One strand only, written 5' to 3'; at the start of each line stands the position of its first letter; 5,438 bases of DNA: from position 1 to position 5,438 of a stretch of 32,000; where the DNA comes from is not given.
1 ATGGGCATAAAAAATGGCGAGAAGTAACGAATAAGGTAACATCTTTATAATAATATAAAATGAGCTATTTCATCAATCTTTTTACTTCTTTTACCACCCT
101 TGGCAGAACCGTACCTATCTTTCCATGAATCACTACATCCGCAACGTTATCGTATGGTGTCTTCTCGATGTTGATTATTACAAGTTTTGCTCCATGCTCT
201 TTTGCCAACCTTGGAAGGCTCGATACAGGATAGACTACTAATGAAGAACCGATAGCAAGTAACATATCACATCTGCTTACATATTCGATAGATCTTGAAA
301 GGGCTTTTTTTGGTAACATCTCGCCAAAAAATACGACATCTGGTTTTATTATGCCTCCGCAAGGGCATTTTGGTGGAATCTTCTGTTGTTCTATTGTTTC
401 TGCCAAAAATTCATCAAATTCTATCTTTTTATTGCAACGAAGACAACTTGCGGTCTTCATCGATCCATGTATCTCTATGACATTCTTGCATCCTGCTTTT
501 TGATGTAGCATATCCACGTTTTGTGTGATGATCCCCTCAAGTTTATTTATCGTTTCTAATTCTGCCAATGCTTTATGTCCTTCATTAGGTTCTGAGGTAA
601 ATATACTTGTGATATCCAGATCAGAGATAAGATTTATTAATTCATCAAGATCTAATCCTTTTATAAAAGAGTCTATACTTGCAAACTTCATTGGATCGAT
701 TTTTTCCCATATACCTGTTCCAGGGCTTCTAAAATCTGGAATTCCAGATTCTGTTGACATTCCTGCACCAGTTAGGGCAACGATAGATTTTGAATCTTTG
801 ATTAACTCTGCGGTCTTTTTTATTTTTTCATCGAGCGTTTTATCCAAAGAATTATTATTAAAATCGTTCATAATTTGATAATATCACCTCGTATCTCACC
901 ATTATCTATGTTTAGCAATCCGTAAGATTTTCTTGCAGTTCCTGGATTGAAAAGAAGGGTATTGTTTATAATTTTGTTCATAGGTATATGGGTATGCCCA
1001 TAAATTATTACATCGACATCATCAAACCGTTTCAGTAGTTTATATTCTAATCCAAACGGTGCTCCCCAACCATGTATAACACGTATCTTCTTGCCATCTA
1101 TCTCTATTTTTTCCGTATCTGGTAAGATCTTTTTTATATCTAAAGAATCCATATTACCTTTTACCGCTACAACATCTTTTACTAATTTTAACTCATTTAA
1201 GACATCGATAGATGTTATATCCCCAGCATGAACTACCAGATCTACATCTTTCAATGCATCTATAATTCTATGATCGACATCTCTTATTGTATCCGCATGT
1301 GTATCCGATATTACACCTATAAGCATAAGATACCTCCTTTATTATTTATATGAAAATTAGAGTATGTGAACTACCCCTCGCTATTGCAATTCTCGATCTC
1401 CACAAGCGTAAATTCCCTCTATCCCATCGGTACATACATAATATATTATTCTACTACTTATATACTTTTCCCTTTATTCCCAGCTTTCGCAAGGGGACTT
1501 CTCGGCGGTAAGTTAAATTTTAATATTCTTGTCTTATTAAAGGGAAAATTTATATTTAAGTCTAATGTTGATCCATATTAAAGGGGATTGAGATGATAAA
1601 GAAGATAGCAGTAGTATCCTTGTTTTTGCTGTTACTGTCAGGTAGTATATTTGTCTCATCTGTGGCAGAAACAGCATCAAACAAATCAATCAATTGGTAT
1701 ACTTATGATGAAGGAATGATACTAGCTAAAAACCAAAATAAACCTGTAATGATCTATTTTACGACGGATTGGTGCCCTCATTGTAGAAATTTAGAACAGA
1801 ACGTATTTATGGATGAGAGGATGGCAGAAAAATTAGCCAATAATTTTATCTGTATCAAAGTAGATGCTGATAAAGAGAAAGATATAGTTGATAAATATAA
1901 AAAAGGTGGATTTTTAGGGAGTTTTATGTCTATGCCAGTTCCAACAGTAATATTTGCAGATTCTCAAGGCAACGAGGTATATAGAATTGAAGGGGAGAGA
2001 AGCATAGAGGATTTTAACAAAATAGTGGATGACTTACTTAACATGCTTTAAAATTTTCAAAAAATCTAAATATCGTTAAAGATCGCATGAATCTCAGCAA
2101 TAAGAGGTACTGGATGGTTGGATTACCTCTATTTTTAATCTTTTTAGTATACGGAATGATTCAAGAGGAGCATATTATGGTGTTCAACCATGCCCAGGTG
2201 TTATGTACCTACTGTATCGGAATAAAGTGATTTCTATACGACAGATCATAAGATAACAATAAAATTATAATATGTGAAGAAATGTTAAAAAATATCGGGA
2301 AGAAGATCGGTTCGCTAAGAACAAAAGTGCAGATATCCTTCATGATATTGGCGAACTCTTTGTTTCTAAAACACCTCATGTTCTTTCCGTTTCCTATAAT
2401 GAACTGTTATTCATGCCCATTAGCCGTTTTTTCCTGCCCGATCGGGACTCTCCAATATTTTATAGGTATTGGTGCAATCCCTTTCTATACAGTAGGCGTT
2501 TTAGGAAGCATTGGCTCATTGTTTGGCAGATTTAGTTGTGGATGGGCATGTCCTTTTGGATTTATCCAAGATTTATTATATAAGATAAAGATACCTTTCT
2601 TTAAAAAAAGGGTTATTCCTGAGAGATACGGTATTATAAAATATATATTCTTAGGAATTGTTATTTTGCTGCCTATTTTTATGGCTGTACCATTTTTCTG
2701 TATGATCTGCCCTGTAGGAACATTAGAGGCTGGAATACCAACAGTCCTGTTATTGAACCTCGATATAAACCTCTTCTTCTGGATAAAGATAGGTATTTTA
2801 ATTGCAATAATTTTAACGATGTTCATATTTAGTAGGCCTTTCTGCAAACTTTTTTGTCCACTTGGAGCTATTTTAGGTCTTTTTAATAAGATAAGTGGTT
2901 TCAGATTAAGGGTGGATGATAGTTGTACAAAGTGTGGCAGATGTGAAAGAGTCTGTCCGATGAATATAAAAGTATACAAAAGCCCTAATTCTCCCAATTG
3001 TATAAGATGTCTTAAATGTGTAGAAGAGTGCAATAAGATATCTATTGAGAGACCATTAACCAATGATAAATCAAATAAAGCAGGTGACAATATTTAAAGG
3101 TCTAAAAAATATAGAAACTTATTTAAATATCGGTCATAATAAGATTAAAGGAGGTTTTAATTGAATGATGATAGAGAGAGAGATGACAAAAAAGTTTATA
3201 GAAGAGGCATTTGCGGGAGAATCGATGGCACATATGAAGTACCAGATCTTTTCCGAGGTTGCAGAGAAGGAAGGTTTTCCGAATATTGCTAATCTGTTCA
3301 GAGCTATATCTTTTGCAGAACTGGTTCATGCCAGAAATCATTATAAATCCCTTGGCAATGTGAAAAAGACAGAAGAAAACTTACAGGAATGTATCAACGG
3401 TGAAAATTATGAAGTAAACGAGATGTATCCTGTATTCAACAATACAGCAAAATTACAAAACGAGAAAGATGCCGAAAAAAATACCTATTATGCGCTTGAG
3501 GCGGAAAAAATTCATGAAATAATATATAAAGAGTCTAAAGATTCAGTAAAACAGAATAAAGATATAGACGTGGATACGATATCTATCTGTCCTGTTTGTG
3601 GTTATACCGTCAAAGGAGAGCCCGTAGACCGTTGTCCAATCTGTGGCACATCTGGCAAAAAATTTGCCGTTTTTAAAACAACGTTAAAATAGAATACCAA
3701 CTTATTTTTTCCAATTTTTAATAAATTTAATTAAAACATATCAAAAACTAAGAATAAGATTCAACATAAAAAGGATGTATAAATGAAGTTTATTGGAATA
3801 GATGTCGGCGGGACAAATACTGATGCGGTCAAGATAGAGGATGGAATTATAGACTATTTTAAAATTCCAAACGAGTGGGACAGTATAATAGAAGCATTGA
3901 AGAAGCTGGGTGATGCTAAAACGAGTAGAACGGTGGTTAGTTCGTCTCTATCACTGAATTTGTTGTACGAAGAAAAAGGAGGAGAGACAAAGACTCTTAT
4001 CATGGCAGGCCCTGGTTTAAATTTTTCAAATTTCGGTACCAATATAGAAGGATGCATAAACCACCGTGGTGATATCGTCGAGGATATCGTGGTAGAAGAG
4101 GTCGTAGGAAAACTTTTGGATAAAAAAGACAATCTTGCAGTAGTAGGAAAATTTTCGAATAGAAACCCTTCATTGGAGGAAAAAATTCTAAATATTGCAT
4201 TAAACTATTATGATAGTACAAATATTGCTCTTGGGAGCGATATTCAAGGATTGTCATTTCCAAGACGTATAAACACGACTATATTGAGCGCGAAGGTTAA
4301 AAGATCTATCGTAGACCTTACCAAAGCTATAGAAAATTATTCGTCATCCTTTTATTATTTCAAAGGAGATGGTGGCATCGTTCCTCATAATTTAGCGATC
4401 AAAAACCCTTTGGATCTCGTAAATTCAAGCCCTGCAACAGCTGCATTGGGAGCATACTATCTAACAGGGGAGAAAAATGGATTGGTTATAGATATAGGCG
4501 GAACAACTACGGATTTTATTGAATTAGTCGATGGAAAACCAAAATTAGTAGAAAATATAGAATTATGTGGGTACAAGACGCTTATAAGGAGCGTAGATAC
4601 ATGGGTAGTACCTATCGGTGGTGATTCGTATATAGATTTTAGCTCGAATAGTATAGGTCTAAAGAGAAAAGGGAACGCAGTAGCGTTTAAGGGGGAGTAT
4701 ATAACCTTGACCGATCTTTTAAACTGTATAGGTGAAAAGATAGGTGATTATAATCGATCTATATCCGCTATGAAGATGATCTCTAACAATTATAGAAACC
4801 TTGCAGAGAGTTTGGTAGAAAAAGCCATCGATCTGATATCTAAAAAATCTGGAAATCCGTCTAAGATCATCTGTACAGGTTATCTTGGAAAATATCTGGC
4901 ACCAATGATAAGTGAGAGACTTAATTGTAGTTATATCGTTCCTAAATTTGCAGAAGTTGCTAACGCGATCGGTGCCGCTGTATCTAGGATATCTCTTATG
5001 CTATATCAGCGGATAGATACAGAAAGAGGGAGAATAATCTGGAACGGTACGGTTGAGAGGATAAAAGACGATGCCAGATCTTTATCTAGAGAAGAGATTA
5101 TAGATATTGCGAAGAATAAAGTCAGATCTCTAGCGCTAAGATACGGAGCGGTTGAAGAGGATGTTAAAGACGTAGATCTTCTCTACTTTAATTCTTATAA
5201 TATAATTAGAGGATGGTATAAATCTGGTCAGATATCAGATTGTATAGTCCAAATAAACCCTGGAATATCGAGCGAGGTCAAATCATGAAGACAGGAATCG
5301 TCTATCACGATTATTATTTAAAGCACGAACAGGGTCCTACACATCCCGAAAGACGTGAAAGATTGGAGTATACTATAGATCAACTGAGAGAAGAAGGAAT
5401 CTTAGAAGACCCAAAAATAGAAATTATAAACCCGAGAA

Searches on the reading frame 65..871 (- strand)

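Call 38: search_protein_families(library=pfam, proteins=[window:65-871:-])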
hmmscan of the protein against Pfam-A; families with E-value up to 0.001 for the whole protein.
window:65-871:- (268 aa): 2 families
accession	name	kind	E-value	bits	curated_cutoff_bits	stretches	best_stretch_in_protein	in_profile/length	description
PF02146.23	SIR2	-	5.4e-53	180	24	1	35-215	1-180/180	Sir2 family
PF00205.28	TPP_enzyme_M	-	2.5e-05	24.4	30.4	0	183-257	61-135/137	Thiamine pyrophosphate enzyme, central domain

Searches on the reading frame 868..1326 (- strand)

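Call 38: search_protein_families(library=pfam, proteins=[window:868-1326:-])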
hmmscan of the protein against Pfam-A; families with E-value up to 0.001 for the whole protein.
window:868-1326:- (152 aa): 2 families
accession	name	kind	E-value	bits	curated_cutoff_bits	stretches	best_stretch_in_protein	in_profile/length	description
PF12850.12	Metallophos_2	-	8.3e-33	114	27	1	1-133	1-137/154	Calcineurin-like phosphoesterase superfamily domain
PF00149.33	Metallophos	-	7.7e-09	36.7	21.5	1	1-72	1-81/191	Calcineurin-like phosphoesterase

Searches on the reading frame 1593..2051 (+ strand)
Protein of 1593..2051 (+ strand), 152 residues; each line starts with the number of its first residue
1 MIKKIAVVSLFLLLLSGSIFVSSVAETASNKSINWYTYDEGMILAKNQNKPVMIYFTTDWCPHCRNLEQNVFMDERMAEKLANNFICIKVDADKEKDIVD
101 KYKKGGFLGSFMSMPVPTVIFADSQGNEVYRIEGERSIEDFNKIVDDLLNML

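Call 38: search_protein_families(library=pfam, proteins=[window:1593-2051:+])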
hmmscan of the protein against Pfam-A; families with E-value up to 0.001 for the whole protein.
window:1593-2051:+ (152 aa): 7 families
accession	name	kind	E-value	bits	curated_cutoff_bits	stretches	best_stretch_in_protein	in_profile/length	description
PF13098.12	Thioredoxin_2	-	6.8e-15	55.7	27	1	45-144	1-103/104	Thioredoxin-like domain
PF13899.12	Thioredoxin_7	-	1.1e-14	54.8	27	1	35-122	2-81/83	Thioredoxin-like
PF03190.21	Thioredox_DsbH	-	7.9e-14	52.4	27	1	27-104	14-92/163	Protein of unknown function, DUF255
PF00085.26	Thioredoxin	-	1e-10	41.9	23.5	1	46-145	15-101/103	Thioredoxin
PF14595.12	Thioredoxin_9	-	0.00027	21.3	25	1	45-130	37-112/129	Thioredoxin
PF13905.12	Thioredoxin_8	-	0.00047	20.9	27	1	49-103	1-54/94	Thioredoxin-like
PF00578.27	AhpC-TSA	-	0.00058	20.2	26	1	44-126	20-92/124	AhpC/TSA family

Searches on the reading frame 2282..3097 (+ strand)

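Call 38: search_protein_families(library=pfam, proteins=[window:2282-3097:+])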
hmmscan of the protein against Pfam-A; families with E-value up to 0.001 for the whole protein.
window:2282-3097:+ (271 aa): 10 families
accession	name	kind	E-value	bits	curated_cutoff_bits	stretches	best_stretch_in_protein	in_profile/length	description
PF12801.12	Fer4_5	-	5e-15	55.6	22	2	77-108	16-42/48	4Fe-4S binding domain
PF00037.32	Fer4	-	2.9e-08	33.6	21.1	1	213-228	6-21/24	4Fe-4S binding domain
PF13746.11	Fer4_18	-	3.1e-05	24.6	27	1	212-253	58-98/114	4Fe-4S dicluster domain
PF13237.11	Fer4_10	-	3.6e-05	24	25.5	1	211-250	5-52/53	4Fe-4S dicluster domain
PF25160.1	LdpA_Fe-S-bd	-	8.8e-05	22.7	27.6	1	185-228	7-41/49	LdpA Fe-S cluster-binding domain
PF13187.11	Fer4_9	-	9.6e-05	22.8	27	1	215-252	2-49/52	4Fe-4S dicluster domain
PF14697.11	Fer4_21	-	0.00015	22.3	35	0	188-227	14-53/59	4Fe-4S dicluster domain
PF12837.12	Fer4_6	-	0.00017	21.8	25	1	212-228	6-22/24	4Fe-4S binding domain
PF13183.11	Fer4_8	-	0.00019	22.3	27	1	213-229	52-68/68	4Fe-4S dicluster domain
PF13534.11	Fer4_17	-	0.0006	20.8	22.2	1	213-229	44-60/61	4Fe-4S dicluster domain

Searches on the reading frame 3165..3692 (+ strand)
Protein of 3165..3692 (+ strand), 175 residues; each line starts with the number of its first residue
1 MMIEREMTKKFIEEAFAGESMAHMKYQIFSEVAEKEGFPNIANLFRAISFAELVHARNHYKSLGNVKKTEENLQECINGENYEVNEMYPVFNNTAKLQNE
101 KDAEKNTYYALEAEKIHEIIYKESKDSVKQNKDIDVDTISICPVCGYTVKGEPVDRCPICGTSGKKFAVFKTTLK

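Call 38: search_protein_families(library=pfam, proteins=[window:3165-3692:+])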
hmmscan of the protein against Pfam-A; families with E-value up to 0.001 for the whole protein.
window:3165-3692:+ (175 aa): 2 families
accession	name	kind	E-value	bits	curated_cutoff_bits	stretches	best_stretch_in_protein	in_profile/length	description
PF02915.23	Rubrerythrin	-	6.9e-23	82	22.8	1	10-123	1-135/137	Rubrerythrin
PF21349.2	RUBY_RBDX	-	1.1e-07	31.6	26.5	1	142-167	3-29/30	Rubrerythrin, rubredoxin-like domain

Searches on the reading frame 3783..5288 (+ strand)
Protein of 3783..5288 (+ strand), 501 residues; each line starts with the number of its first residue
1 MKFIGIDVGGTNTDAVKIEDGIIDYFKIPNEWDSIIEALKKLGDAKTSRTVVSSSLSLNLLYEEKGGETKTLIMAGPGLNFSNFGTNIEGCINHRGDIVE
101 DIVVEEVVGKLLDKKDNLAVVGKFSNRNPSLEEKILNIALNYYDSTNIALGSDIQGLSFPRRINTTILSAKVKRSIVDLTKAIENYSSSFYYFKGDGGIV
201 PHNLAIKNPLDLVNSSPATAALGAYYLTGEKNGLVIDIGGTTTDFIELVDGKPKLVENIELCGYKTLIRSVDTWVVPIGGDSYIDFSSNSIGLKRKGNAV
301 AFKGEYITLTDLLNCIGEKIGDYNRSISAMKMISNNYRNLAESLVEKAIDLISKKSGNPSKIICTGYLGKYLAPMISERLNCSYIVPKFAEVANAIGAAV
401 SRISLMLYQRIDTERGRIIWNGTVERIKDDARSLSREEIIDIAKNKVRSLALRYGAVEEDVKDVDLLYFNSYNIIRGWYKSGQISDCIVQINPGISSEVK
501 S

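Call 38: search_protein_families(library=pfam, proteins=[window:3783-5288:+])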
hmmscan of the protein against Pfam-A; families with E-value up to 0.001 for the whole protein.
window:3783-5288:+ (501 aa): 3 families
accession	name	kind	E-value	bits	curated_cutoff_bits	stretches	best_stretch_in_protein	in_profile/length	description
PF01968.24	Hydantoinase_A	-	1.7e-27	96.9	22.9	2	167-317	10-173/291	Hydantoinase/oxoprolinase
PF05378.19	Hydant_A_N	-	2.6e-13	50.5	25.2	1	4-141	2-174/176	Hydantoinase/oxoprolinase N-terminal region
PF01869.26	BcrAD_BadFG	-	0.00078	19.5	31.5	0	213-254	86-129/271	BadF/BadG/BcrA/BcrD ATPase family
